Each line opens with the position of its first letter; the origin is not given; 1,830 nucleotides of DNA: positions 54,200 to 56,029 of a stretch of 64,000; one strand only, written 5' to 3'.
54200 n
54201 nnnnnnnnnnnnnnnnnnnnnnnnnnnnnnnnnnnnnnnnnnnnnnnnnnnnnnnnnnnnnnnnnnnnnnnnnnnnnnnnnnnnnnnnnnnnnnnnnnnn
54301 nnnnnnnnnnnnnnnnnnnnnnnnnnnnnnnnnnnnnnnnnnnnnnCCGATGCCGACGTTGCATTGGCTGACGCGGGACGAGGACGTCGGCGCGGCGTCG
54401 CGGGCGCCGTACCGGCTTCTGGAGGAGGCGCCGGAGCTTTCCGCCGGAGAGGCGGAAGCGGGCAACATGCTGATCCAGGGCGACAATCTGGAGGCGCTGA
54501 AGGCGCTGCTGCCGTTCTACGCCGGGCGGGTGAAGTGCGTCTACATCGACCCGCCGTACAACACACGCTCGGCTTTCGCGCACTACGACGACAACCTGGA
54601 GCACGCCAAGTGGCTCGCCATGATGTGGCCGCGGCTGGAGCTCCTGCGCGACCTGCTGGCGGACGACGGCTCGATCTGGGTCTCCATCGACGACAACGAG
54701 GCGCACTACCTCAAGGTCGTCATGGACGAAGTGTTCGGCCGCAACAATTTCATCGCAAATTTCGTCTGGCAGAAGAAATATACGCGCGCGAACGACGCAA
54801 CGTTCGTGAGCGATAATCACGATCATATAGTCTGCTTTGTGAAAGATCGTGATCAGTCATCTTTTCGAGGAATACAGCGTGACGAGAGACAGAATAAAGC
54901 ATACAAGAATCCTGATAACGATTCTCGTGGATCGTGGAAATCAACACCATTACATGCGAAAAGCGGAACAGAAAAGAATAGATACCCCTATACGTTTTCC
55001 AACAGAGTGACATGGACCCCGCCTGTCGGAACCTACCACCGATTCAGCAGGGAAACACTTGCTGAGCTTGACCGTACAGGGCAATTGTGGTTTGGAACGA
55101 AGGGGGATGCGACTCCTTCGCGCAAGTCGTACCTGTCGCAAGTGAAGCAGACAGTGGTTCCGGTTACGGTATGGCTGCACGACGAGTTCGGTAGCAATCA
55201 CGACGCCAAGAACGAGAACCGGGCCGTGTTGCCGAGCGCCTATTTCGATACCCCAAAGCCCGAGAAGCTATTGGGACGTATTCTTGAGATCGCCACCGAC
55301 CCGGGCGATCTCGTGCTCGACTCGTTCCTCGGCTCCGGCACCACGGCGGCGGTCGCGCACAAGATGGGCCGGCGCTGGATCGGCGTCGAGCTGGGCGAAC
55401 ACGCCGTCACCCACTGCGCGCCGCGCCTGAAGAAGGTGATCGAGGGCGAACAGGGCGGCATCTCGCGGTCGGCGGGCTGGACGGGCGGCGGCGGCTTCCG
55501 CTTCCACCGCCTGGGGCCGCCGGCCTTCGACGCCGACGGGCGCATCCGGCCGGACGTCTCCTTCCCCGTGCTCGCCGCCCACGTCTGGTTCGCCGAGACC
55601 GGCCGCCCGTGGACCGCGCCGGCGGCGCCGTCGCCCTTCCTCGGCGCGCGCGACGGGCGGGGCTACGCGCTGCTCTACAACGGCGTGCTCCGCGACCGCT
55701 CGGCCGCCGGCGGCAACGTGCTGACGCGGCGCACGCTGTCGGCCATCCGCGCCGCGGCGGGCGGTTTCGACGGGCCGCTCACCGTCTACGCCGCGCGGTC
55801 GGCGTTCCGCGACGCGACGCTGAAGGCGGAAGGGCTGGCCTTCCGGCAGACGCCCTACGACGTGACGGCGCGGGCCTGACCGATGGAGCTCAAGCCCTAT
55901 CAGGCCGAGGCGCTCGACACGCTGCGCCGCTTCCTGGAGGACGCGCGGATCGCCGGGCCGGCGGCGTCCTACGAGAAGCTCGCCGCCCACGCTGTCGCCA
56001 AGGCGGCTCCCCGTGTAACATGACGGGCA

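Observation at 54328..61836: Two type III mod alleles with identical ends and different target-recognition cores; only the distal one keeps res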

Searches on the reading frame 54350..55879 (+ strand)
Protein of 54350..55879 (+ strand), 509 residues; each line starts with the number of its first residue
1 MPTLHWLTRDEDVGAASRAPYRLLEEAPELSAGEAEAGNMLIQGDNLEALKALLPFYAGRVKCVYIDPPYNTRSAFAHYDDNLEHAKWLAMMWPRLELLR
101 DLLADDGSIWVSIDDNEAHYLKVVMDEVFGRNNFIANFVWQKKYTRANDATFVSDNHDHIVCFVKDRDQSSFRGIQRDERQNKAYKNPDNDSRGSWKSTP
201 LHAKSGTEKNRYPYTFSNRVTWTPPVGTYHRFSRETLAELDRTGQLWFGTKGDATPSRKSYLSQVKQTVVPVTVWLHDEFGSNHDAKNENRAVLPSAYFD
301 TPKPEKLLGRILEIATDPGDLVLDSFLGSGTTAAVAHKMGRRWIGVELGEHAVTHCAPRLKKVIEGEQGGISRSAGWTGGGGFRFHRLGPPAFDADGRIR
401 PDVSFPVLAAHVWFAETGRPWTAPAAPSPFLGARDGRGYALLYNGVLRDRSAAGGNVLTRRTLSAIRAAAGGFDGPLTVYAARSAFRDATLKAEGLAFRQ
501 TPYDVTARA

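Call 13: search_protein_families(library=pfam, proteins=[window:54350-55879:+], max_evalue=0.01)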
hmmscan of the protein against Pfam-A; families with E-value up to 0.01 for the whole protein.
window:54350-55879:+ (509 aa): 1 family
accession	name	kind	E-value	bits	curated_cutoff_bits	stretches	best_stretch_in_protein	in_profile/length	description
PF01555.25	N6_N4_Mtase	-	6.3e-50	170.6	26.7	1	61-354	1-217/221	DNA methylase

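Call 14: search_protein_families(library=padloc, proteins=[window:54350-55879:+], max_evalue=0.01)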
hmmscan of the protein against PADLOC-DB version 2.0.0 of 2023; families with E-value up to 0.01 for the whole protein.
window:54350-55879:+ (509 aa): 68 families (the best 25 are shown)
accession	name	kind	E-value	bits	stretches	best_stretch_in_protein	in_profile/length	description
PDLC03644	MTase_III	-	7.7e-183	607.1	1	1-507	1-541/542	Type III methyltransferase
PDLC03636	MTase_III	-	5.9e-127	422.8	1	4-396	9-442/575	Type III methyltransferase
PDLC03634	MTase_III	-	2.6e-85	285.6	2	85-350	170-446/621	Type III methyltransferase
PDLC03635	MTase_III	-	5.7e-77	258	2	35-194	215-379/708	Type III methyltransferase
PDLC03637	MTase_III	-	6.5e-75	250.7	1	38-335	121-434/513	Type III methyltransferase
PDLC03638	MTase_III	-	4.6e-72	241.5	1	34-374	376-691/816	Type III methyltransferase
PDLC03640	MTase_III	-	2.4e-67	225.8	3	79-169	106-202/654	Type III methyltransferase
PDLC03641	MTase_III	-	2.1e-62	209.6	2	84-336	180-428/657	Type III methyltransferase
PDLC03354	MTase_II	-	4.8e-50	168.8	1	39-362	61-384/425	Type II methyltransferase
PDLC03642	MTase_III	-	2.5e-41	140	1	23-336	67-379/528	Type III methyltransferase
PDLC03639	MTase_III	-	2.1e-36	123.4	2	30-202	79-253/639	Type III methyltransferase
PDLC03300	MTase_II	-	8.9e-36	121.5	3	75-176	75-173/302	Type II methyltransferase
PDLC03633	MTase_III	-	9.7e-31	105.1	3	297-363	290-356/616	Type III methyltransferase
PDLC03339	MTase_II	-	5.6e-30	102.4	2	299-367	210-278/399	Type II methyltransferase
PDLC03643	MTase_III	-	1.6e-28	98.1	1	92-335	1-247/465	Type III methyltransferase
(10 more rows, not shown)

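Call 17: find_related_loci(query=A1, collection=genome_contigs, flank=10000)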
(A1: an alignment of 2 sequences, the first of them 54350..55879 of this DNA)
Query A1 (509 aa) in genome_contigs; peptide patterns used: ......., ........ (x = any residue, [..] = any of these).
201 stretches matched a pattern; 161 encode a relative of the query (tblastn E <= 1e-3); the best 80 are kept; 80 distinct loci.
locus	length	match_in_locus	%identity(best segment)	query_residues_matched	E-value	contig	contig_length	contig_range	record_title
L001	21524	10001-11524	92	1-508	0e+0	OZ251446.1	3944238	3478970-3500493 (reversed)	MAG: Alphaproteobacteria bacterium isolate 4a82845b-346e-4bd1-b170-acd391575f3a genome assembly, chromosome: 1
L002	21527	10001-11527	92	1-509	0e+0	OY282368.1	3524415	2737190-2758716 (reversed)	MAG: uncultured Alphaproteobacteria bacterium isolate 22a88078-2868-43f5-a089-7a94dbfbad86 genome assembly, chromosome:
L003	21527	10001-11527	88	1-509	0e+0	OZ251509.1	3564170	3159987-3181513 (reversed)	MAG: Alphaproteobacteria bacterium isolate c58df884-ff44-4a62-8948-53011581409f genome assembly, chromosome: 1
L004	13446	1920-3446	88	1-509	0e+0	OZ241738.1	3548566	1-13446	MAG: Alphaproteobacteria bacterium isolate d8927372-aabd-44cb-9c9e-7bd42c52962c genome assembly, chromosome: 1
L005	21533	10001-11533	80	1-508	0e+0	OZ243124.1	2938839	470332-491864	MAG: Nitrospirales bacterium isolate 0e0ef677-6dc8-49ba-883f-7fd47c8f42f7 genome assembly, chromosome: 1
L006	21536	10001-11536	73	1-509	0e+0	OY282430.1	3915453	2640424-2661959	MAG: uncultured Pseudomonadales bacterium genome assembly, chromosome: 1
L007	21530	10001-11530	70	1-505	0e+0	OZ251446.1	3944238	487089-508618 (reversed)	MAG: Alphaproteobacteria bacterium isolate 4a82845b-346e-4bd1-b170-acd391575f3a genome assembly, chromosome: 1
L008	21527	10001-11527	69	1-508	0e+0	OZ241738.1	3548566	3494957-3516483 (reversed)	MAG: Alphaproteobacteria bacterium isolate d8927372-aabd-44cb-9c9e-7bd42c52962c genome assembly, chromosome: 1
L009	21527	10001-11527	67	1-508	0e+0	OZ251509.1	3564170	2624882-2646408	MAG: Alphaproteobacteria bacterium isolate c58df884-ff44-4a62-8948-53011581409f genome assembly, chromosome: 1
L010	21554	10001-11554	64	1-509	0e+0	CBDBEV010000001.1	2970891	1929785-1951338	MAG: bacterium isolate 138114a6-c459-4528-9bbc-32813c999549 genome assembly, contig: contig_1, whole genome shotgun sequ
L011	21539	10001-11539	65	1-509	0e+0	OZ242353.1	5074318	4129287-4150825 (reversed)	MAG: Candidatus Multivorans sp. isolate c55290c9-873c-4a20-8066-ae299be9a5bf genome assembly, chromosome: 1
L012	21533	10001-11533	63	1-508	0e+0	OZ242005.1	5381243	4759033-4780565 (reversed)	MAG: Candidatus Latescibacterota bacterium isolate 4361563e-baaa-404a-b280-629f4181b36f genome assembly, chromosome: 1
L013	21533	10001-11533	62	1-508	0e+0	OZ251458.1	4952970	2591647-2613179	MAG: Candidatus Latescibacterota bacterium isolate 0d485872-e18d-4011-b7de-a34ce824adf8 genome assembly, chromosome: 1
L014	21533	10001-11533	64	1-507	0e+0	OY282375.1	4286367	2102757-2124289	MAG: uncultured Candidatus Entotheonella sp. genome assembly, chromosome: 1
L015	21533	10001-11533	62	1-507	0e+0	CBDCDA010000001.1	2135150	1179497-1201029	MAG: uncultured Candidatus Entotheonella sp. isolate cfaa4de9-a9c6-4b59-82e3-79f4103bd15e genome assembly, contig: conti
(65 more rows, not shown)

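Call 23: find_encoding_contigs(protein=window:54350-55879:+, flank=10000, max_places=10)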
Protein window:54350-55879:+ (509 aa): no gene with exactly this product is on record in the collection.

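Call 25: find_homologous_proteins(query=window:54350-55879:+, max_evalue=1e-100)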
Query window:54350-55879:+ (509 aa): 7916 proteins with E <= 1e-100 among 8000 candidates; the best 120 are listed.
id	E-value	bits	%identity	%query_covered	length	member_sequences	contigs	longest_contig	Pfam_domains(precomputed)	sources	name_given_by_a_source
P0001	0.0e+0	1057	88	100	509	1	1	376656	PF01555.25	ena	-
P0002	0.0e+0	1056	88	100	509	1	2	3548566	PF01555.25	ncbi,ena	-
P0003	0.0e+0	1053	86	100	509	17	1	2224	PF01555.25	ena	-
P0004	0.0e+0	1047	87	100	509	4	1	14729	PF01555.25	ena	-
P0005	0.0e+0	1042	87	100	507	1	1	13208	PF01555.25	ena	-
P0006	0.0e+0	1027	85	100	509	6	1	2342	PF01555.25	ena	-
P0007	0.0e+0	1019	85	100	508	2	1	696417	PF01555.25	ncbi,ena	-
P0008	5.0e-288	974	79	100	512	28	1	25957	PF01555.25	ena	-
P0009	6.8e-286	967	79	100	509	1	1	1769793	PF01555.25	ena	-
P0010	1.9e-283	959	80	100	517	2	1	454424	PF01555.25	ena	-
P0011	7.1e-278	941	77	100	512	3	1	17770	PF01555.25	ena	-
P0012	7.4e-276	934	76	100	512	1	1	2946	PF01555.25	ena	-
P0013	8.4e-272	921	75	100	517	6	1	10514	PF01555.25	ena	-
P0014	7.0e-271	918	74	100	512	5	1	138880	PF01555.25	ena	-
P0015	2.1e-269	913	74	100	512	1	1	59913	PF01555.25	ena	-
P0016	2.9e-266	902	77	100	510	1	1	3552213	PF01555.25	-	-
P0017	7.7e-265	898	73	100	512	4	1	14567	PF01555.25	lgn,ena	-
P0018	1.9e-264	896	74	100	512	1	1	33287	PF01555.25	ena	-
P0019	1.1e-262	891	73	100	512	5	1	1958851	PF01555.25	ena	-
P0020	4.1e-259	879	72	100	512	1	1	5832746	PF01555.25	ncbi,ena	-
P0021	2.0e-257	873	72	100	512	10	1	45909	PF01555.25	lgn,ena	-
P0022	7.6e-254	861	74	100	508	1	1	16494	PF01555.25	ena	-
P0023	1.0e-250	851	73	100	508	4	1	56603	PF01555.25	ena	-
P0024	4.6e-250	849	72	100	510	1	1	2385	PF01555.25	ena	-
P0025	8.2e-249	845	73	100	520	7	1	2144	PF01555.25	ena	-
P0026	4.3e-247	839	69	100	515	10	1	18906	PF01555.25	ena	-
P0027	4.0e-246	836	73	100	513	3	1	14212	PF01555.25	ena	-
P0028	6.1e-244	829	74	100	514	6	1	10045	PF01555.25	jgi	-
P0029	5.5e-243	826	71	100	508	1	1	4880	PF01555.25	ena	-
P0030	1.9e-242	824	70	100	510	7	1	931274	PF01555.25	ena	-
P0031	2.0e-242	824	70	100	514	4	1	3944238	PF01555.25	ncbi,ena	-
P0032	4.5e-239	813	69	100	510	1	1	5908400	PF01555.25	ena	-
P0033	5.2e-239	812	69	100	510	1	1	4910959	PF01555.25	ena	-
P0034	6.9e-239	812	69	100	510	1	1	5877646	PF01555.25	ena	-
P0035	3.3e-238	810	68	100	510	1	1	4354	PF01555.25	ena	-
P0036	3.6e-238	810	69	100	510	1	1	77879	PF01555.25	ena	-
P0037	4.1e-238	809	68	100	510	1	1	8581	PF01555.25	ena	-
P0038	1.6e-237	807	68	100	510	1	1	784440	PF01555.25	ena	-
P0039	1.9e-237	807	68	100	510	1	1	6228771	PF01555.25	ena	-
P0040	2.9e-237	807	69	100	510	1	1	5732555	PF01555.25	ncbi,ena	-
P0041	3.5e-237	806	69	100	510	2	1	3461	PF01555.25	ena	-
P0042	3.9e-237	806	69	100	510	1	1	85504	PF01555.25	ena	-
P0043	4.1e-237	806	69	100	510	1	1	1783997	PF01555.25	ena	-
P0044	6.6e-237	805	69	100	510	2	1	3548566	PF01555.25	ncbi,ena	-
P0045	4.2e-236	803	69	100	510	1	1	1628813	PF01555.25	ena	-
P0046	7.0e-236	802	69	100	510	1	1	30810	PF01555.25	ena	-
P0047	6.1e-235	799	69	100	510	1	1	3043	PF01555.25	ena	-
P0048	3.7e-234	796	67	100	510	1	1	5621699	PF01555.25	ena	-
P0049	7.2e-234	795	68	100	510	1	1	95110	PF01555.25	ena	-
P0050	1.4e-233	794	69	100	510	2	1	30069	PF01555.25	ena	-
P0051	2.6e-233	794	66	100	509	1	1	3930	PF01555.25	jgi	-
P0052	5.4e-231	786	67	100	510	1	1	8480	PF01555.25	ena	-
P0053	8.4e-231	785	65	100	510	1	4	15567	PF01555.25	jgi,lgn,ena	-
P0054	1.2e-230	785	67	100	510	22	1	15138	PF01555.25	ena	-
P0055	1.6e-230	784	71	96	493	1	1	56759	PF01555.25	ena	-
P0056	1.8e-230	784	66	100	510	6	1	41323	PF01555.25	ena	-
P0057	5.1e-230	783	67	100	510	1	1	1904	PF01555.25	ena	-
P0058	5.2e-229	779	67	100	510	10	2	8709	PF01555.25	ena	-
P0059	7.3e-229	779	68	100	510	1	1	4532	PF01555.25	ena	-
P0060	4.7e-228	776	66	100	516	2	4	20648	PF01555.25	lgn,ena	-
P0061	2.2e-227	774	66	100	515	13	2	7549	PF01555.25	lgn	-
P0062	7.9e-227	772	66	100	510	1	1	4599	PF01555.25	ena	-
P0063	7.9e-227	772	65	100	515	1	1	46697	PF01555.25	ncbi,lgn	-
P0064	1.2e-226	772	65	100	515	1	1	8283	PF01555.25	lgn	-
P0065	1.4e-225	768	67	100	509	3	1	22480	PF01555.25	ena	-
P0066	3.3e-225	767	66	100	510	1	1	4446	PF01555.25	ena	-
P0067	6.9e-225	766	64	100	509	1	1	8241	PF01555.25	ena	-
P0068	1.5e-224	765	64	100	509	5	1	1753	PF01555.25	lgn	-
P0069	3.5e-224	763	67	100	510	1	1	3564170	PF01555.25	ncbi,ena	-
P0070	6.0e-224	763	64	100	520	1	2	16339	PF01555.25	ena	-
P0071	6.0e-224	763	64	100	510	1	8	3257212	PF01555.25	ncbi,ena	-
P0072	1.5e-223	761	64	100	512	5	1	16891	PF01555.25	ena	-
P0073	3.2e-223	760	64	100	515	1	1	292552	PF01555.25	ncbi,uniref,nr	ncbi:site-specific DNA-methyltransferase [Microvirga splendida]|uniref:site-specific DNA-methyltrans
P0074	3.4e-223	760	71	93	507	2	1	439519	PF01555.25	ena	-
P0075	1.4e-222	758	63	100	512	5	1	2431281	PF01555.25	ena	-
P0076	1.8e-222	758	65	100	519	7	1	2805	PF01555.25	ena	-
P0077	3.2e-222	757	63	100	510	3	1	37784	PF01555.25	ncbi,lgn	ncbi:MAG: site-specific DNA-methyltransferase [Pseudomonadota bacterium]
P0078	3.8e-222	757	66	100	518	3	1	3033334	PF01555.25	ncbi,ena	-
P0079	5.3e-222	756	64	100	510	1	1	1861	PF01555.25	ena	-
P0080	6.3e-222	756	66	100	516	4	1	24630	PF01555.25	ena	-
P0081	7.0e-222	756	62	100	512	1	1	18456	PF01555.25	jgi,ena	-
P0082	9.7e-222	755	63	100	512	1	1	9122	PF01555.25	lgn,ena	-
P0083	1.9e-221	754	65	100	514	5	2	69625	PF01555.25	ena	-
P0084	3.5e-221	754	66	100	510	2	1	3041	PF01555.25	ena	-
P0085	4.0e-221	753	63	100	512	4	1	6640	PF01555.25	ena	-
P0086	7.0e-221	753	64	100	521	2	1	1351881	PF01555.25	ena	-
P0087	7.5e-221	752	63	99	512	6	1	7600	PF01555.25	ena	-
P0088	8.8e-221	752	65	100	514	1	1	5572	PF01555.25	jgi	jgi:adenine-specific DNA-methyltransferase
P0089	5.0e-220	750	64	100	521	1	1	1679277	PF01555.25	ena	-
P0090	3.3e-219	747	65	100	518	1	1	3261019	PF01555.25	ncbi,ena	-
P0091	5.8e-219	746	63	100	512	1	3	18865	PF01555.25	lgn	-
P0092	5.8e-219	746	66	100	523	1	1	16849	PF01555.25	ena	-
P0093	1.1e-218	745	63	100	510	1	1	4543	PF01555.25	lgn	-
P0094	1.2e-218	745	64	100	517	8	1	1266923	PF01555.25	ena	-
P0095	2.4e-218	744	63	100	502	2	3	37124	PF01555.25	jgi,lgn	jgi:adenine-specific DNA-methyltransferase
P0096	2.6e-218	744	63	100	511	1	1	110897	PF01555.25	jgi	jgi:adenine-specific DNA-methyltransferase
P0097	2.9e-218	744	63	100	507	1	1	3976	PF01555.25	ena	-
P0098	3.1e-218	744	65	100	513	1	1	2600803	PF01555.25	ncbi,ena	-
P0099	3.8e-218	744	64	96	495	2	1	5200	PF01555.25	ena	-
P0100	1.3e-217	742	63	100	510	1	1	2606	PF01555.25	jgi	jgi:adenine-specific DNA-methyltransferase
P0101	1.6e-217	741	62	100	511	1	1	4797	PF01555.25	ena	-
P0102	1.6e-217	741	62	100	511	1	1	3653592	PF01555.25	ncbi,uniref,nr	ncbi:site-specific DNA-methyltransferase [Phaeobacter porticola]|uniref:site-specific DNA-methyltran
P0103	1.7e-217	741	63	100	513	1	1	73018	PF01555.25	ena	-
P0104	1.8e-217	741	62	100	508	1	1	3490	PF01555.25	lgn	-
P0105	2.6e-217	741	64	100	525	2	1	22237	PF01555.25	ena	-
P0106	4.1e-217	740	64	100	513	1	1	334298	PF01555.25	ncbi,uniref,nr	ncbi:site-specific DNA-methyltransferase [Sagittula salina]|uniref:site-specific DNA-methyltransfera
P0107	6.3e-217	740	64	100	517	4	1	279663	PF01555.25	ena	-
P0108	7.7e-217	739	63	100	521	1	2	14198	PF01555.25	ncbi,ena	-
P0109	7.8e-217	739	64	100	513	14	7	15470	PF01555.25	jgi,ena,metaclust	metaclust:\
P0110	7.8e-217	739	64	100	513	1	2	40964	PF01555.25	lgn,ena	-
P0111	7.9e-217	739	63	100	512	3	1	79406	PF01555.25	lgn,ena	-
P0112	8.2e-217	739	64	100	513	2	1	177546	PF01555.25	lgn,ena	-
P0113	1.5e-216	738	64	100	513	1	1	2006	PF01555.25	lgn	-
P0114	1.8e-216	738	62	100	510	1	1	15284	PF01555.25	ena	-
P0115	2.0e-216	738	64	100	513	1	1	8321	PF01555.25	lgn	-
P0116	2.2e-216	738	61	100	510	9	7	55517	PF01555.25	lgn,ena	-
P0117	2.3e-216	738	64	100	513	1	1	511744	PF01555.25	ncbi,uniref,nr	ncbi:site-specific DNA-methyltransferase [Meridianimarinicoccus sp. MJW13]|uniref:site-specific DNA-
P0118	2.7e-216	737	62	100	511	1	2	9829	PF01555.25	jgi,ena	-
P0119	3.1e-216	737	64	100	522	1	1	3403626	PF01555.25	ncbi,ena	-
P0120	3.1e-216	737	62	100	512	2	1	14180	PF01555.25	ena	-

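Call 32: search_solved_structures(query=window:54350-55879:+, max_evalue=0.001, show_alignments=1)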
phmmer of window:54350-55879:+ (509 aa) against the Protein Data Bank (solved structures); distinct sequences matched with E-value up to 0.001: 15.
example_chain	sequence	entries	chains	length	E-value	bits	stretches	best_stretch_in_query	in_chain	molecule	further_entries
6k0w_B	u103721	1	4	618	2.2e-51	178.4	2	81-336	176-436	Adenine specific DNA methyltransferase (Mod)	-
4zcf_A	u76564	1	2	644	6.6e-32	114.1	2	83-169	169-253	Restriction endonuclease EcoP15I, modification subunit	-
7dsu_A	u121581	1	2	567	1.1e-19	73.7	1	36-137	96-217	Mbo45V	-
1g60_A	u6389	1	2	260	1.1e-15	60.6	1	298-353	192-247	Adenine-specific Methyltransferase MboIIA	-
6pbd_A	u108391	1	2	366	4.5e-13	51.9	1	300-364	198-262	Modification methylase CcrMI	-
1eg2_A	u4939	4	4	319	1.8e-07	33.4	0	299-344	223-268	MODIFICATION METHYLASE RSRI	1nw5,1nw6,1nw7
9c3u_A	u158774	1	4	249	2.5e-07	33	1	300-355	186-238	Methyltransferase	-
1nw8_A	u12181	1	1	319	2.9e-07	32.8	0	299-344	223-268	MODIFICATION METHYLASE RSRI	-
8urk_A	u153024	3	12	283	3.1e-07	32.7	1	300-356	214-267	Methyltransferase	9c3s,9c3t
5hek_A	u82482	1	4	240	1.3e-06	30.6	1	300-360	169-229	Adenine specific DNA methyltransferase (DpnA)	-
5hfj_A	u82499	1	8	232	2.1e-06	29.9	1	300-350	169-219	Adenine specific DNA methyltransferase (DpnA)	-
2zie_A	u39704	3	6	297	6.9e-05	24.9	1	301-352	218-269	Putative modification methylase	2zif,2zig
1boo_A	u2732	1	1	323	7.3e-05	24.9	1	304-357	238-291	PROTEIN (N-4 CYTOSINE-SPECIFIC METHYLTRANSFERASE PVU II)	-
8s9m_A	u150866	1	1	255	0.00012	24.2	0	307-349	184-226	DNA cytosine-N4 methyltransferase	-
8s9n_A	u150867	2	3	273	0.00013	24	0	307-349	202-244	DNA cytosine-N4 methyltransferase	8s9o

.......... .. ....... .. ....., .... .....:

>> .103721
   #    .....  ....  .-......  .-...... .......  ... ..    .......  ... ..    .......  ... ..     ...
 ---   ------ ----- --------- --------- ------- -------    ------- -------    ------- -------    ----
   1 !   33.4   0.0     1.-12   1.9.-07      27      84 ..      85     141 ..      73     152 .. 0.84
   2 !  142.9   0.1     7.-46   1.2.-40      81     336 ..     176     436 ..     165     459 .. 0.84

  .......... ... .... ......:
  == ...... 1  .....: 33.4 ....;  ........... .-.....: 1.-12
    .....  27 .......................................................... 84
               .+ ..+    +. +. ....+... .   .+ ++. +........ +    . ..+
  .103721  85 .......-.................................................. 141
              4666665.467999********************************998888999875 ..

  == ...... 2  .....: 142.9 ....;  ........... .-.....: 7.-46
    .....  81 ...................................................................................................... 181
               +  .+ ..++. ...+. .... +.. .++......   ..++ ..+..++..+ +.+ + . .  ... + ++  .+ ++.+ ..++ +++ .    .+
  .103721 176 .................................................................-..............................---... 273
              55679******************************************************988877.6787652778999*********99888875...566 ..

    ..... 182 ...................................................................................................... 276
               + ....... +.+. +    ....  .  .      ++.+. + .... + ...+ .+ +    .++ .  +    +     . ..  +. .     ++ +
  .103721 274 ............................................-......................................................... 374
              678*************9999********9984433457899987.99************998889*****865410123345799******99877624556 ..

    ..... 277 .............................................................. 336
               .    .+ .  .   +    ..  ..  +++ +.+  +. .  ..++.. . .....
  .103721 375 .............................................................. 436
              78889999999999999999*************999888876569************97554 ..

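Call 43: find_encoding_contigs(protein=P0001, flank=10000, max_places=3)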
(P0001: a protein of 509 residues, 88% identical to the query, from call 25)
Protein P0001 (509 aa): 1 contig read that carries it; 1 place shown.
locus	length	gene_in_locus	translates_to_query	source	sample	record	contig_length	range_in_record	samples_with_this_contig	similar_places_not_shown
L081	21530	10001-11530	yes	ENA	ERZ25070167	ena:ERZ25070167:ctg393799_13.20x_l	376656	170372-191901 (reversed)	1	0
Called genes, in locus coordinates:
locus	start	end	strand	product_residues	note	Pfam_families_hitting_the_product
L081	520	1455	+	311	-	PF01063:Aminotran_4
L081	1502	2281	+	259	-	PF00106:adh_short, PF08659:KR, PF13561:adh_short_C2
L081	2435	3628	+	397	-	PF13416:SBP_bac_8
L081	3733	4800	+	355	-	PF00005:ABC_tran, PF13304:AAA_21 (faint), PF08402:TOBE_2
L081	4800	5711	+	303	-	PF00528:BPD_transp_1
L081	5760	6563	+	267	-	PF00528:BPD_transp_1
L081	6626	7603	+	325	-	PF13365:Trypsin_2, PF00595:PDZ (weak), PF13180:PDZ_2, PF17820:PDZ_6 (weak)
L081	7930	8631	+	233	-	-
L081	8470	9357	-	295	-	-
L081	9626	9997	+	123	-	-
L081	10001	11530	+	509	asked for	PF01555:N6_N4_Mtase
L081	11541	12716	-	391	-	PF01979:Amidohydro_1, PF07969:Amidohydro_3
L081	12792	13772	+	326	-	PF01408:GFO_IDH_MocA, PF02894:GFO_IDH_MocA_C, PF22725:GFO_IDH_MocA_C3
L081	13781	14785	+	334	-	PF05544:Pro_racemase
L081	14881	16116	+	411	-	PF02515:CoA_transf_3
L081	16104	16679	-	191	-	PF07045:DUF1330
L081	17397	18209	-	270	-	PF01435:Peptidase_M48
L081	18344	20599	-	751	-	PF13385:Laminin_G_3 (faint), PF20254:DMFA2_C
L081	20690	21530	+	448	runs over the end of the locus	PF01053:Cys_Met_Meta_PP, PF01041:DegT_DnrJ_EryC1 (weak)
